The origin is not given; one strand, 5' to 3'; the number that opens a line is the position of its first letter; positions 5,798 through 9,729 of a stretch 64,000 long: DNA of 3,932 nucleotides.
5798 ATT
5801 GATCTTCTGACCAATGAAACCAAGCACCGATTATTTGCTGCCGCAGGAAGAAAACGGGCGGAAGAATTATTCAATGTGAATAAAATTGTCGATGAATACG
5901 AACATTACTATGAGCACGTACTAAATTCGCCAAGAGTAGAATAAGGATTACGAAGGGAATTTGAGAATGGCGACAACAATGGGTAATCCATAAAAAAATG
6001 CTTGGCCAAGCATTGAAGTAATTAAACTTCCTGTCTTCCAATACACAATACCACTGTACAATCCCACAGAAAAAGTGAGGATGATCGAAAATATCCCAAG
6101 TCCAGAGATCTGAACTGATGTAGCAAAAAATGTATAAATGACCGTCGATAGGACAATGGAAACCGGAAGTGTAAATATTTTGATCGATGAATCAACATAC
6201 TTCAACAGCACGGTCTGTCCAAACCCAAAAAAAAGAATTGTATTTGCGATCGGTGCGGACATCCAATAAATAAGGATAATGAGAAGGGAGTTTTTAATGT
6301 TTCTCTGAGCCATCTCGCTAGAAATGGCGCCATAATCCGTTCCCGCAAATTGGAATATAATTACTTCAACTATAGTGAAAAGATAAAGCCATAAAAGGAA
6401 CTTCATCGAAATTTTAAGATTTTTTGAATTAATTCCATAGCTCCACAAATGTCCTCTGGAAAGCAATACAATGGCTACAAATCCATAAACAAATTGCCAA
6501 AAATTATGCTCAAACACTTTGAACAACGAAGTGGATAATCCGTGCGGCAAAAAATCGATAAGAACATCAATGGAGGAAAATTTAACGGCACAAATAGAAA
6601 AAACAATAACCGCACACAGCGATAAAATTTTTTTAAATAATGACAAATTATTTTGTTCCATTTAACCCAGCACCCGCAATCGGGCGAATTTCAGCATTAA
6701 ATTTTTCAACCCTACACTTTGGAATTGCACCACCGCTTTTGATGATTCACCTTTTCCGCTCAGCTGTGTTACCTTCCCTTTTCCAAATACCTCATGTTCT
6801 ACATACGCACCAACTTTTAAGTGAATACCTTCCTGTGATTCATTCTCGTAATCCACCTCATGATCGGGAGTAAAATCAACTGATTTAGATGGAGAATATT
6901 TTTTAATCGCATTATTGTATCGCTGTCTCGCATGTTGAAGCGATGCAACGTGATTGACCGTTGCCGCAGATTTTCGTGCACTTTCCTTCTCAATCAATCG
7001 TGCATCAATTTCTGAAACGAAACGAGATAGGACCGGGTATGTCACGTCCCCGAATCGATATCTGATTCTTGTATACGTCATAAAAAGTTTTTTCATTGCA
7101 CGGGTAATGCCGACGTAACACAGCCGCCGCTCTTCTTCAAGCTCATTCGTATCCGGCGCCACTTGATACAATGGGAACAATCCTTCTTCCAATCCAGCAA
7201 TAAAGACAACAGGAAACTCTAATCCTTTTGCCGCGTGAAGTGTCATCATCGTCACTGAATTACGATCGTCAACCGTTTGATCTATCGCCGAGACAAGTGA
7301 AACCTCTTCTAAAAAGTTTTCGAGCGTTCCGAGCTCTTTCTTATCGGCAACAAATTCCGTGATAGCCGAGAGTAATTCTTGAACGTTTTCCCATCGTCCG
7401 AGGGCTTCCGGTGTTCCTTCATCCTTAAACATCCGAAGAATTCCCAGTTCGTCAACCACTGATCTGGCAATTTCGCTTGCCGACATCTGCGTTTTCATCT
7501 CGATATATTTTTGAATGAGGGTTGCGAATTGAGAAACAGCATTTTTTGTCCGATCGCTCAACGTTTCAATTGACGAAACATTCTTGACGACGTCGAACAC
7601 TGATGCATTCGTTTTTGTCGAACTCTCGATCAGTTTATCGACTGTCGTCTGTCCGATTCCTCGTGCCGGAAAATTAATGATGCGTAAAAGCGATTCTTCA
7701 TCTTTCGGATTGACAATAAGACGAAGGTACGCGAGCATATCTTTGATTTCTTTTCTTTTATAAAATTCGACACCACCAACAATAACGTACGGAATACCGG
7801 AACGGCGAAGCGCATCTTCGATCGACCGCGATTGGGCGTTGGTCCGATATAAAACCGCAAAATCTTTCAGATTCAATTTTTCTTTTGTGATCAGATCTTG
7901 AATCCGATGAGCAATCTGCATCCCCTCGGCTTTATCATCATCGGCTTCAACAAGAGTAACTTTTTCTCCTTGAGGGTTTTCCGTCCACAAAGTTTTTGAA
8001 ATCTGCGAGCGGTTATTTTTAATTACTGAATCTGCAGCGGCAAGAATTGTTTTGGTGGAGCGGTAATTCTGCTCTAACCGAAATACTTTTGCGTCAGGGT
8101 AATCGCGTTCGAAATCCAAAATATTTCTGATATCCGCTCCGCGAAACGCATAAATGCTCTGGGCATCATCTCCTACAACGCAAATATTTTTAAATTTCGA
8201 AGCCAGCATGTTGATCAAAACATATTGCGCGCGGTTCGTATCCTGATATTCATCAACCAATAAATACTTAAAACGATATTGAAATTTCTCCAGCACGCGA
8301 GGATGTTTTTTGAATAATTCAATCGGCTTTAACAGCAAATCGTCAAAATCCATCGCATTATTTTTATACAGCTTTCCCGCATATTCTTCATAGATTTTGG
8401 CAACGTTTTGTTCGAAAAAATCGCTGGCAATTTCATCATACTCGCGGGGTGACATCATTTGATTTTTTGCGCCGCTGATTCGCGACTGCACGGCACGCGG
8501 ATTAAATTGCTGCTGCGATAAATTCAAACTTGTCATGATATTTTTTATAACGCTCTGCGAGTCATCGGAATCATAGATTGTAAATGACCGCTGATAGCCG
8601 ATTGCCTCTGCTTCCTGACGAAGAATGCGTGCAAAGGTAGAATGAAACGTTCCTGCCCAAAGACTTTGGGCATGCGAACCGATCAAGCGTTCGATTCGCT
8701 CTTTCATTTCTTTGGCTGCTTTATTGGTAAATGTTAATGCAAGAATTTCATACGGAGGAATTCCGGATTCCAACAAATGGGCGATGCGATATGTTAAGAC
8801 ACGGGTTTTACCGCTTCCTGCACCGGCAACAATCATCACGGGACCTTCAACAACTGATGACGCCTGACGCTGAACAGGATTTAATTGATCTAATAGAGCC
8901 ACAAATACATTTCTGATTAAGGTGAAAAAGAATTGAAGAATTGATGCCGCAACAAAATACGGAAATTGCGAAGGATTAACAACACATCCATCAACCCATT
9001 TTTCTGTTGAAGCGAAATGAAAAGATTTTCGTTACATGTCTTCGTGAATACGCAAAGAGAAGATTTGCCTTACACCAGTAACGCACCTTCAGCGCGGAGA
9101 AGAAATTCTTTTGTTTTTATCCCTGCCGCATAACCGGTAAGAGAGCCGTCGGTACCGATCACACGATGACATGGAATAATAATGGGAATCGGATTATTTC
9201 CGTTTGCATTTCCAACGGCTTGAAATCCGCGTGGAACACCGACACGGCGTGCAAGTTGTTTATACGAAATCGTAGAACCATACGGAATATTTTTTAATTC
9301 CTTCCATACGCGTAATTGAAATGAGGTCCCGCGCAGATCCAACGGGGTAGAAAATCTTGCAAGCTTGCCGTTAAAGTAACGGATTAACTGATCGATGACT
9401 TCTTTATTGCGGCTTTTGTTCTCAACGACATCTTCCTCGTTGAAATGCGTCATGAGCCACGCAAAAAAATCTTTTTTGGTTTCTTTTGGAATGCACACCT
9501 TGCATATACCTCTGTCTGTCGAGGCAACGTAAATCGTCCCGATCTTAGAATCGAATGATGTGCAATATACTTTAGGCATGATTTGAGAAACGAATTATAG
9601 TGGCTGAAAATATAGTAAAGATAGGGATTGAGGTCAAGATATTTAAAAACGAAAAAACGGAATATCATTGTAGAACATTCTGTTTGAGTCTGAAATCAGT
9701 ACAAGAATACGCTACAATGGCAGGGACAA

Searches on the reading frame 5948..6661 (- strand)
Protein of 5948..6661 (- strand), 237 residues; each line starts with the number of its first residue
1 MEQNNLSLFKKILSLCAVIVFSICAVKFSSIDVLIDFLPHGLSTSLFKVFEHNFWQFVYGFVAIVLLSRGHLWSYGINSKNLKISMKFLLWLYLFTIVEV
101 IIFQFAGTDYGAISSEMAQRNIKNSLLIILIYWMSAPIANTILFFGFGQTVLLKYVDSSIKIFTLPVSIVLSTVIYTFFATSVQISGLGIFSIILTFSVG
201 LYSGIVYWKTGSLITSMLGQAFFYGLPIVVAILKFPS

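Call 78: search_protein_families(library=pfam, proteins=[window:5948-6661:-], max_evalue=0.00001)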
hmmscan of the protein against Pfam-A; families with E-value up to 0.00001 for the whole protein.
window:5948-6661:- (237 aa): 1 family
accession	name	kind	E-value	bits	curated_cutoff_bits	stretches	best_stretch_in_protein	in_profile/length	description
PF02517.21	Rce1-like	-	6.1e-07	30.1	22.4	1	124-222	3-89/93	Type II CAAX prenyl endopeptidase Rce1-like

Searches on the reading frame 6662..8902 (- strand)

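Call 8: search_protein_families(library=pfam, proteins=[window:6662-8902:-], max_evalue=0.001)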
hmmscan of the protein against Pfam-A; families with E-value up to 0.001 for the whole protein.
window:6662-8902:- (746 aa): 9 families
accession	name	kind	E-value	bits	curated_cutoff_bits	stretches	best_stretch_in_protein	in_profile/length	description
PF00580.27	UvrD-helicase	-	3.9e-93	312.5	23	1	7-269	1-271/271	UvrD/REP helicase N-terminal domain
PF13361.12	UvrD_C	-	2.8e-85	287.2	25.6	1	275-612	2-349/350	UvrD-like helicase C-terminal domain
PF13245.12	AAA_19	-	2.5e-24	86.4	25.1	1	15-254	5-134/134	AAA domain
PF13538.12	UvrD_C_2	-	5e-09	36.3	27.4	1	550-608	2-51/52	UvrD-like helicase C-terminal domain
PF21196.3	PcrA_UvrD_tudor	-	1.8e-08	34.5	23.9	1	697-740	1-44/48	PcrA/UvrD tudor domain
PF13604.12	AAA_30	-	5.9e-08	33.1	27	1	7-71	2-67/191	AAA domain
PF01443.25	Viral_helicase1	-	1.4e-07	32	21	0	209-256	58-104/228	Viral superfamily 1 RNA helicase core domain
PF13401.12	AAA_22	-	3.5e-05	24.6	27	0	312-409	33-119/130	AAA domain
PF04851.21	ResIII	-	0.00091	19.6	22.5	0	19-122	23-107/164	Type III restriction enzyme, res subunit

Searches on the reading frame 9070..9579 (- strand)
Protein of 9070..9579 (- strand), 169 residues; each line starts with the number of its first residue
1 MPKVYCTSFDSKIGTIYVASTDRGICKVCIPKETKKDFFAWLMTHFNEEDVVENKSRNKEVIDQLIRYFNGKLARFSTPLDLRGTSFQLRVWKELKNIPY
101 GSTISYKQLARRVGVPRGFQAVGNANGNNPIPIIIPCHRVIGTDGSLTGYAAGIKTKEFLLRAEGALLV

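Call 8: search_protein_families(library=pfam, proteins=[window:9070-9579:-], max_evalue=0.001)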
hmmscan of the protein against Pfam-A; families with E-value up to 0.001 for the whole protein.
window:9070-9579:- (169 aa): 2 families
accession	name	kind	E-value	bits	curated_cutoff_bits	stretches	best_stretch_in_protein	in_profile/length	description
PF01035.26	DNA_binding_1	-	7.1e-34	115.9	27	1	86-166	1-81/81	6-O-methylguanine DNA methyltransferase, DNA binding domain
PF02870.21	Methyltransf_1N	-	1.1e-10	42.4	21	1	4-82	1-71/71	6-O-methylguanine DNA methyltransferase, ribonuclease-like domain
